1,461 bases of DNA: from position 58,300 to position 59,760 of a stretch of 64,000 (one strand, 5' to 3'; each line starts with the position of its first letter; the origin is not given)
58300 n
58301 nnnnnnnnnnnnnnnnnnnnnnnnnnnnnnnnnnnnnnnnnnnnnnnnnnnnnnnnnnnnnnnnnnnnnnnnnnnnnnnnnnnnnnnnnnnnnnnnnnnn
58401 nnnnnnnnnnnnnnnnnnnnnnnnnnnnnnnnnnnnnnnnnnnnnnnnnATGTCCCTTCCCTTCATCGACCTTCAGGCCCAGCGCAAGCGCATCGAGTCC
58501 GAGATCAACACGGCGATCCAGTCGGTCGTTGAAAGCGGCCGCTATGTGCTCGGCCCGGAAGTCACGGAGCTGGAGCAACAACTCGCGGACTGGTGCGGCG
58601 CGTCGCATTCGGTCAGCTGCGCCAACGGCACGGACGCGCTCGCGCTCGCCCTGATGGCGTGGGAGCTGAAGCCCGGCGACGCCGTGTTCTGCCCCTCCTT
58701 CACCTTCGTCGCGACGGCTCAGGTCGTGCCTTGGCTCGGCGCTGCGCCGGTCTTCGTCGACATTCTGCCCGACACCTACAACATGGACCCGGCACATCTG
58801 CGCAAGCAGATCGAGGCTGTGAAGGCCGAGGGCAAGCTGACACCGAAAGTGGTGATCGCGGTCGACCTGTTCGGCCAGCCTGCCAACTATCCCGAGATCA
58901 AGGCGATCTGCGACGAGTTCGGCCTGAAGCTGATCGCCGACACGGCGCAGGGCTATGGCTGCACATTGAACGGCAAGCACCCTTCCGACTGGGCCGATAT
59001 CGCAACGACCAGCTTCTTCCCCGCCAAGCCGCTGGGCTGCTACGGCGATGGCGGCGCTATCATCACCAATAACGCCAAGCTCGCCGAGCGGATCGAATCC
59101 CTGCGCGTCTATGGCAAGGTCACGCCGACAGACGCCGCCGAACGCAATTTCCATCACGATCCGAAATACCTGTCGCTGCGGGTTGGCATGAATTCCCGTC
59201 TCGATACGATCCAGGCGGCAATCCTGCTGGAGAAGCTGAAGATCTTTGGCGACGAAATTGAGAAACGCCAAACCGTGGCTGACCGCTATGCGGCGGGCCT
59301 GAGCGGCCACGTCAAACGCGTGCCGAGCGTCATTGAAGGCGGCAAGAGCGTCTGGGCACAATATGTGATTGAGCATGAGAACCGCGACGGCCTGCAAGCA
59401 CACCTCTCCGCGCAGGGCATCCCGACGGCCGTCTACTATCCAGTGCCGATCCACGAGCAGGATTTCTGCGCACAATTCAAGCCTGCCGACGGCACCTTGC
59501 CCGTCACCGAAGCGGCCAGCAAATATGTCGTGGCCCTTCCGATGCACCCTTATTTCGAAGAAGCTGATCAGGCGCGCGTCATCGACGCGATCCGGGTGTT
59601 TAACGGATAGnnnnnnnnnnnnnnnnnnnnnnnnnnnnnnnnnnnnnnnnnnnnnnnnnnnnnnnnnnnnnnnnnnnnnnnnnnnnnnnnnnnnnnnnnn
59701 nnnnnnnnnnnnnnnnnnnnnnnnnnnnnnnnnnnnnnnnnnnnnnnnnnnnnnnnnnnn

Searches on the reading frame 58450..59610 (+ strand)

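Call 6: search_protein_families(library=pfam, proteins=[window:58450-59610:+], max_evalue=0.01)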
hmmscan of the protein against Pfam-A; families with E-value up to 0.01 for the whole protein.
window:58450-59610:+ (386 aa): 4 families
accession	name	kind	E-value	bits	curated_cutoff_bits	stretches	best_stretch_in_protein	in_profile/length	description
PF01041.23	DegT_DnrJ_EryC1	-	4.4e-100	335.8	19.8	1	15-382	3-360/360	DegT/DnrJ/EryC1/StrS aminotransferase family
PF00155.27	Aminotran_1_2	-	1e-08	35.2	19.7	1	38-166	44-187/361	Aminotransferase class I and II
PF01212.27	Beta_elim_lyase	-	6.8e-07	29.3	27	1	32-167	28-171/288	Beta-eliminating lyase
PF00464.25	SHMT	-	0.0062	15.6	27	1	110-189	147-230/399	Serine hydroxymethyltransferase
